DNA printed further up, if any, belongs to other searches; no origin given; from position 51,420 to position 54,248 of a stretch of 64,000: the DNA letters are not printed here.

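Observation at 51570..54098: Single-polypeptide fusion of a YyaL/DUF255-like thioredoxin + (alpha/alpha)6 module to a CcdA-type membrane domain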

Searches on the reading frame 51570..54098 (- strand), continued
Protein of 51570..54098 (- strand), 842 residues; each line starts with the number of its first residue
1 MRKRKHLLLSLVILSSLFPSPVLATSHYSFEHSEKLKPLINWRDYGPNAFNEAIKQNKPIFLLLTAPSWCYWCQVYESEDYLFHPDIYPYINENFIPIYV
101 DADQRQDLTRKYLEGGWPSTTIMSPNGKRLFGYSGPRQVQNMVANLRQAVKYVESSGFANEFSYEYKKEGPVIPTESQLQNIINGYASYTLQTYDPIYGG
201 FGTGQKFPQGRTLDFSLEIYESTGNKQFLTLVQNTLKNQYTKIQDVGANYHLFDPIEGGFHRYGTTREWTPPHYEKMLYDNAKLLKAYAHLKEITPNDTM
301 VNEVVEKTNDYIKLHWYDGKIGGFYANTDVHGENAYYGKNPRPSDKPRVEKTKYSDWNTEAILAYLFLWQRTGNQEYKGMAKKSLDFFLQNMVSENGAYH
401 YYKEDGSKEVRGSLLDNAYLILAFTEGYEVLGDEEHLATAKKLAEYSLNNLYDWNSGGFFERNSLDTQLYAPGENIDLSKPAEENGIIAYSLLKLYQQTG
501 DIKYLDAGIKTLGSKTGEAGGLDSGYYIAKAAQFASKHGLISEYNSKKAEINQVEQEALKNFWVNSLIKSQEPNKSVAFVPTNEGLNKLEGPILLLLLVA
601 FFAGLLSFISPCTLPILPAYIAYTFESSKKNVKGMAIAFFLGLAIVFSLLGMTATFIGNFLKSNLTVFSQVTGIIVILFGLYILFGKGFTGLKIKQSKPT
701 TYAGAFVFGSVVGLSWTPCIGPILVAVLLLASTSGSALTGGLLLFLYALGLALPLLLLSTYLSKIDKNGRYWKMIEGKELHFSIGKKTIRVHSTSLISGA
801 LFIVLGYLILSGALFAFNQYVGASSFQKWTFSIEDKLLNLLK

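Call 10: find_related_loci(query=A1, collection=genome_contigs, flank=8000)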
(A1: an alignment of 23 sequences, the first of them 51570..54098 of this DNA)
Query A1 (842 aa) in genome_contigs; peptide patterns used: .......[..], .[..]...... (x = any residue, [..] = any of these).
600 stretches matched a pattern (row limit reached: there are more); 597 encode a relative of the query (tblastn E <= 1e-3); the best 80 are kept; 80 distinct loci.
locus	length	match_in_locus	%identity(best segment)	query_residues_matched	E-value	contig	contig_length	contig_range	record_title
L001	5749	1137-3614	47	7-841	0e+0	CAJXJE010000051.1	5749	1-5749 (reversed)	TPA_asm: uncultured Candidatus Peregrinibacteria bacterium isolate SRR5494785_bin.32_MetaBAT_v2.12.1_MAG genome assembly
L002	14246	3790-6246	39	1-798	2e-150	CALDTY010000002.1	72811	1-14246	MAG: Candidatus Absconditabacterales bacterium isolate L3_Bin_METABAT__215_1 genome assembly, contig: c_000002959967, wh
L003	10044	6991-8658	28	24-512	5e-47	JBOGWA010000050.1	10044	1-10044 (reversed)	MAG: Actinomycetota bacterium isolate M3-S_metawrap_bin.184 k127_4205605, whole genome shotgun sequence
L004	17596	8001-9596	28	40-501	6e-43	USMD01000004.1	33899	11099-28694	uncultured Garciella sp. isolate UMGS1857 genome assembly, contig: NODE_80_length_33899_cov_13.7887, whole genome shotgu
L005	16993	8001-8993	33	25-366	5e-42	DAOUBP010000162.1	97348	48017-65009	MAG TPA_asm: Anaerolineae bacterium isolate H71_738 k91_1714424, whole genome shotgun sequence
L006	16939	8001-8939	33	25-333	2e-41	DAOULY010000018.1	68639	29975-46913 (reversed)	MAG TPA_asm: Dehalococcoidia bacterium isolate W31_65 k127_505905, whole genome shotgun sequence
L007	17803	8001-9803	26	25-551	3e-41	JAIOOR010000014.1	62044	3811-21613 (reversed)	MAG: Nitrosarchaeum sp. isolate LakeFargette_0920_ALND_MAG_33_41 LacPavin_0920_ALND_scaffold_163117, whole genome shotgu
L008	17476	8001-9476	29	25-510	8e-41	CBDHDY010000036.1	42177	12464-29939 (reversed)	MAG: Dehalococcoidia bacterium isolate e58c4f91-f2be-4f0a-9909-6998b1ebe402 genome assembly, contig: contig_36, whole ge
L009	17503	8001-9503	27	40-460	9e-41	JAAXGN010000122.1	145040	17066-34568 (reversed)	MAG: Candidatus Poribacteria bacterium isolate Plut_88864 filtered_Plut_88864_genomic_contig_16644, whole genome shotgun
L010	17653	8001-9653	27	40-525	1e-40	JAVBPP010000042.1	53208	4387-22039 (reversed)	MAG: Oscillospiraceae bacterium isolate EPI_MAG_00142 c_000013486150, whole genome shotgun sequence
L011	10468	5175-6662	27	25-460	2e-40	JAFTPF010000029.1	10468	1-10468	MAG: Clostridia bacterium isolate RGIG4024 Roe_deer_Cecum-5__c79901, whole genome shotgun sequence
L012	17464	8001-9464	28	25-506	5e-40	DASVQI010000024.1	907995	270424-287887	MAG TPA_asm: Pyrinomonadaceae bacterium isolate SMAG_U3204 k141_61710, whole genome shotgun sequence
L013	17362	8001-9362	29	16-453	7e-40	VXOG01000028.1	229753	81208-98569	MAG: Chloroflexi bacterium isolate SB0662_bin_27 NODE_33_length_229753_cov_44.001781, whole genome shotgun sequence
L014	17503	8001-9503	28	17-510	1e-39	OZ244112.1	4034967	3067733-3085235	MAG: Dehalococcoidia bacterium isolate 98c33025-9a88-4adf-8ca6-a97f3c9d2c4b genome assembly, chromosome: 1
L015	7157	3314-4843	28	25-501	1e-39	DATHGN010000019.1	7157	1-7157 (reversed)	MAG TPA_asm: Gaiellaceae bacterium isolate SMAG_U12475 k141_1356596, whole genome shotgun sequence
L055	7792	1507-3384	26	25-565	3e-36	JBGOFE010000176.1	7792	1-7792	MAG: Candidatus Fervidibacter sp. isolate 3300000865_6 GxsBSedJan11_1004516, whole genome shotgun sequence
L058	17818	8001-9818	27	25-553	8e-36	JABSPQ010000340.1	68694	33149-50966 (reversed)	MAG: Flavobacteriales bacterium isolate DT_38 DT-Flavobacteriales-1_scaffold_341, whole genome shotgun sequence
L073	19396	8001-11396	27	25-771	1e-35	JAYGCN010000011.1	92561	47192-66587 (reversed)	MAG: Candidatus Hydrogenedentota bacterium isolate OC3_3000m_MAG_16 OC3_3000m_contig_58451, whole genome shotgun sequenc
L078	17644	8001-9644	26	40-512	1e-35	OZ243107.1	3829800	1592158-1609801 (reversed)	MAG: Owenweeksia sp. isolate 26eab29c-8eb0-4f4d-a16a-92e4b856c0c0 genome assembly, chromosome: 1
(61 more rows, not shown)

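Call 11: find_encoding_contigs(protein=window:51570-54098:-, flank=10000, max_places=4)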
Protein window:51570-54098:- (842 aa): 4 contigs read that carry it; 4 places shown.
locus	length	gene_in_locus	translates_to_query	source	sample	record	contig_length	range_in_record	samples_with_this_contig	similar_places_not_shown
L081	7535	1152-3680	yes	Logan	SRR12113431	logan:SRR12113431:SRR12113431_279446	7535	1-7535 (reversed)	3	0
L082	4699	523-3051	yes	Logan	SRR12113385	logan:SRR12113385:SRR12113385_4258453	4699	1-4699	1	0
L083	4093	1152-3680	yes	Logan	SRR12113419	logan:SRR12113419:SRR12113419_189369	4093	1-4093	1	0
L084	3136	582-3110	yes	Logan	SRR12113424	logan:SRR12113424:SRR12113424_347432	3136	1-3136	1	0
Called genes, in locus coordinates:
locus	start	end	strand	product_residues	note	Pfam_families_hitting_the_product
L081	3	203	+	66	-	?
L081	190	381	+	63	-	-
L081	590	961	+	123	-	-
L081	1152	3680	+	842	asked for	PF03190:Thioredox_DsbH, PF13098:Thioredoxin_2 (weak), PF07470:Glyco_hydro_88 (faint), PF02683:DsbD_TM, PF13386:DsbD_2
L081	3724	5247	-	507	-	PF00578:AhpC-TSA, PF08534:Redoxin, PF00085:Thioredoxin, PF13098:Thioredoxin_2 (weak), PF13905:Thioredoxin_8, PF11376:DUF3179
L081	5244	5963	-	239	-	PF02683:DsbD_TM, PF13386:DsbD_2 (weak)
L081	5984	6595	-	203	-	PF11376:DUF3179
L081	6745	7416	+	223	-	-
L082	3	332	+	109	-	?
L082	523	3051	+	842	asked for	PF03190:Thioredox_DsbH, PF13098:Thioredoxin_2 (weak), PF07470:Glyco_hydro_88 (faint), PF02683:DsbD_TM, PF13386:DsbD_2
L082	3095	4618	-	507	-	PF00578:AhpC-TSA, PF08534:Redoxin, PF00085:Thioredoxin, PF13098:Thioredoxin_2 (weak), PF13905:Thioredoxin_8, PF11376:DUF3179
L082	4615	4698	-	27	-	?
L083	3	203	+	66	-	?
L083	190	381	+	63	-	-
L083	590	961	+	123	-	-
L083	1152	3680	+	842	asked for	PF03190:Thioredox_DsbH, PF13098:Thioredoxin_2 (weak), PF07470:Glyco_hydro_88 (faint), PF02683:DsbD_TM, PF13386:DsbD_2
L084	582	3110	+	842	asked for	PF03190:Thioredox_DsbH, PF13098:Thioredoxin_2 (weak), PF07470:Glyco_hydro_88 (faint), PF02683:DsbD_TM, PF13386:DsbD_2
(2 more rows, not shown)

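Call 12: find_encoding_contigs(protein=P0014, flank=8000, max_places=2)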
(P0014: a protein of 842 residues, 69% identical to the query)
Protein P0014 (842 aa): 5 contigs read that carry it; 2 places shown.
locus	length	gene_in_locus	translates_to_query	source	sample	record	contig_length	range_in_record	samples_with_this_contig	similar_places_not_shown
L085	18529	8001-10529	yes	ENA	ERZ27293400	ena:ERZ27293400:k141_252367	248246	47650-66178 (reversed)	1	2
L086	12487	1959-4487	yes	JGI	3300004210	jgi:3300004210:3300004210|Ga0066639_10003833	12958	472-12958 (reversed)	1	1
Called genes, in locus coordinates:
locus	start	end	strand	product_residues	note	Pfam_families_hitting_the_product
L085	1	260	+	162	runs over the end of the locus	PF11848:DUF3368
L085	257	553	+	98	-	PF03683:UPF0175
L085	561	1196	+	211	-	PF01209:Ubie_methyltran, PF03848:TehB (weak), PF13489:Methyltransf_23, PF13847:Methyltransf_31, PF08241:Methyltransf_11, PF08242:Methyltransf_12, PF13649:Methyltransf_25, PF01739:CheR, +1 more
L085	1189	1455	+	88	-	-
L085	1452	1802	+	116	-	PF13787:HXXEE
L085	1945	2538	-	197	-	PF13529:Peptidase_C39_2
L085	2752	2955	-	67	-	PF11127:YgaP-like_TM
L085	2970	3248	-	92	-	-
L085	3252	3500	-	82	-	-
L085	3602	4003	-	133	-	PF03203:MerC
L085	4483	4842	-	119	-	PF01638:HxlR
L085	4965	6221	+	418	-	PF01637:ATPase_2 (faint), PF13173:AAA_14, PF08279:HTH_11 (faint), PF13635:DUF4143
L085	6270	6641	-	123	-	-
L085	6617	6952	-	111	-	PF12840:HTH_20 (weak), PF01022:HTH_5, PF01978:TrmB (weak)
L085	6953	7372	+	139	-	-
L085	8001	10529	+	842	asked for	PF03190:Thioredox_DsbH, PF07470:Glyco_hydro_88 (faint), PF02683:DsbD_TM, PF13386:DsbD_2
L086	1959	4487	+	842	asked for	PF03190:Thioredox_DsbH, PF07470:Glyco_hydro_88 (faint), PF02683:DsbD_TM, PF13386:DsbD_2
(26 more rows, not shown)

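Call 13: find_encoding_contigs(protein=P0002, flank=8000, max_places=2)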
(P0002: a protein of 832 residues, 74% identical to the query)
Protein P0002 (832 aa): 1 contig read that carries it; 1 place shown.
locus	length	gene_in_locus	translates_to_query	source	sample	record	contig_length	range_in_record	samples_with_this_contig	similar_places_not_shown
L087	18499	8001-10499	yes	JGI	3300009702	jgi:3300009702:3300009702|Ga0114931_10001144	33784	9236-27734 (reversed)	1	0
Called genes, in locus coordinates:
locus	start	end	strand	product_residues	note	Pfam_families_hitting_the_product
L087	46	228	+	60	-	-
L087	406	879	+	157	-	-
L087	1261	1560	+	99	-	PF14018:DUF4234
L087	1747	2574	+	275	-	-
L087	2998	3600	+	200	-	-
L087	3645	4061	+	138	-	-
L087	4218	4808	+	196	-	PF03167:UDG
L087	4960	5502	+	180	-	-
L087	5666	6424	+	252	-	PF05990:DUF900, PF12146:Hydrolase_4, PF00561:Abhydrolase_1, PF12697:Abhydrolase_6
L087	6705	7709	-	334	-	PF07676:PD40 (faint)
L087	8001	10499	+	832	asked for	PF03190:Thioredox_DsbH, PF07470:Glyco_hydro_88 (faint), PF07221:GlcNAc_2-epim (faint), PF02683:DsbD_TM, PF13386:DsbD_2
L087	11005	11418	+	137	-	PF00892:EamA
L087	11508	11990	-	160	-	-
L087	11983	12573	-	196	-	PF01909:NTP_transf_2 (weak), PF18765:Polbeta (weak)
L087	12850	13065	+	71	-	-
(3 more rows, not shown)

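Call 14: find_encoding_contigs(protein=P0062, flank=7000, max_places=1)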
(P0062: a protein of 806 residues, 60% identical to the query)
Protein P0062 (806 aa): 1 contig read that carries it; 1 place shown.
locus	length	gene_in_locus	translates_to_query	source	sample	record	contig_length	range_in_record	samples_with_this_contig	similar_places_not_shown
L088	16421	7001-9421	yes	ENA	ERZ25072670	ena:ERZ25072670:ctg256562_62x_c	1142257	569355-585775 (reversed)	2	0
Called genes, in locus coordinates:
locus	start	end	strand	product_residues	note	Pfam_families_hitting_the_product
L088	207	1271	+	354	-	PF21088:MS_channel_1st, PF00924:MS_channel_2nd, PF21082:MS_channel_3rd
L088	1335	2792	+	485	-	PF00479:G6PD_N, PF02781:G6PD_C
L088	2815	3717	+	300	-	PF01488:Shikimate_DH, PF03446:NAD_binding_2, PF03807:F420_oxidored, PF00393:6PGD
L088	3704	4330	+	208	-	PF04199:Cyclase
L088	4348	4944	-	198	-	PF07291:MauE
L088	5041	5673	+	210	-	-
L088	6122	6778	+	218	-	PF13098:Thioredoxin_2 (faint), PF13462:Thioredoxin_4, PF01323:DSBA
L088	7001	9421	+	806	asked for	PF03190:Thioredox_DsbH, PF13899:Thioredoxin_7 (faint), PF02683:DsbD_TM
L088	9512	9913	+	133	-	PF13473:Cupredoxin_1, PF00116:COX2 (weak)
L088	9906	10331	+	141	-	PF07291:MauE (weak), PF07681:DoxX, PF04173:DoxD (weak)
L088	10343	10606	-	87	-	PF05239:PRC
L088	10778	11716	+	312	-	PF01609:DDE_Tnp_1 (weak)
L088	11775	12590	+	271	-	PF01609:DDE_Tnp_1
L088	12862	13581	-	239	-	-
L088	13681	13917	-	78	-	PF05768:Glrx-like (weak), PF00462:Glutaredoxin, PF13417:GST_N_3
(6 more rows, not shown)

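Call 15: find_encoding_contigs(protein=P0082, flank=7000, max_places=1)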
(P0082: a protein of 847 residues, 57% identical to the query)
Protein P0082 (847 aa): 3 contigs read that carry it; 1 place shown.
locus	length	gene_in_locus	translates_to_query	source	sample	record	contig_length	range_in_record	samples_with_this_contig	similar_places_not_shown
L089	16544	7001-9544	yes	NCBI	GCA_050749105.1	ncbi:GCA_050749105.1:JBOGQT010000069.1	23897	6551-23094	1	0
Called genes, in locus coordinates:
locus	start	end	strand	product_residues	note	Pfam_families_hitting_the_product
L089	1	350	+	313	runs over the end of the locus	PF00072:Response_reg, PF18551:TackOD1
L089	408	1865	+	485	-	PF13506:Glyco_transf_21, PF13641:Glyco_tranf_2_3, PF00535:Glycos_transf_2, PF01644:Chitin_synth_1 (weak), PF10111:Glyco_tranf_2_2, PF03142:Chitin_synth_2, PF13632:Glyco_trans_2_3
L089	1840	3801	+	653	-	PF01522:Polysacc_deac_1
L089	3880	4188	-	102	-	-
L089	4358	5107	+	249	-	-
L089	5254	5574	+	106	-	-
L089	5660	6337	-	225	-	PF02369:Big_1 (weak), PF13620:CarboxypepD_reg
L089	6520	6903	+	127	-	-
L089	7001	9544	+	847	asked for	PF03190:Thioredox_DsbH, PF13899:Thioredoxin_7, PF13098:Thioredoxin_2, PF07470:Glyco_hydro_88 (faint), PF02683:DsbD_TM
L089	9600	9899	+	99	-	-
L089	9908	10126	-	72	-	-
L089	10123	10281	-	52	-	-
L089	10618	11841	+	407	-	PF07995:GSDH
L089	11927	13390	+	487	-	PF03901:Glyco_transf_22 (faint), PF13231:PMT_2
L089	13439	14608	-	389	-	PF13641:Glyco_tranf_2_3, PF00535:Glycos_transf_2, PF12804:NTP_transf_3 (faint), PF04138:GtrA_DPMS_TM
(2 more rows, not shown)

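Call 16: find_encoding_contigs(protein=P0115, flank=7000, max_places=1)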
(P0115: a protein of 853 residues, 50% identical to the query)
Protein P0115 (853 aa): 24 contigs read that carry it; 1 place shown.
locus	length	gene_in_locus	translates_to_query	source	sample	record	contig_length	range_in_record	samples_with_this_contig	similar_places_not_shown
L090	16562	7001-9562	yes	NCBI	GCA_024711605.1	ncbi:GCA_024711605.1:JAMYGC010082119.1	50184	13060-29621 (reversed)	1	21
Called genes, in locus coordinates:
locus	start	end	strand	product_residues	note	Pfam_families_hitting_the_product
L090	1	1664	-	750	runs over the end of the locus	PF01138:RNase_PH, PF03725:RNase_PH_C, PF01138:RNase_PH, PF00013:KH_1, PF00575:S1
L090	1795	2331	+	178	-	-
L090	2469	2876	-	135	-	PF04472:SepF (weak)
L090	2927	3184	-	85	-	PF03685:UPF0147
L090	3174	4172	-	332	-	PF01368:DHH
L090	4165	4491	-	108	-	PF01920:Prefoldin_2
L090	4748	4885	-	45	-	-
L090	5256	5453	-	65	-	PF01194:RNA_pol_N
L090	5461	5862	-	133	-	PF00380:Ribosomal_S9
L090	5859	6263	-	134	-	PF00572:Ribosomal_L13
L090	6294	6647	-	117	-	PF17135:Ribosomal_L18, PF00828:Ribosomal_L27A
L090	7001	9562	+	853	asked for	PF03190:Thioredox_DsbH, PF02683:DsbD_TM, PF13386:DsbD_2 (faint)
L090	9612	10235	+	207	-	-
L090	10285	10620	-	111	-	-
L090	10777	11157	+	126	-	PF01849:NAC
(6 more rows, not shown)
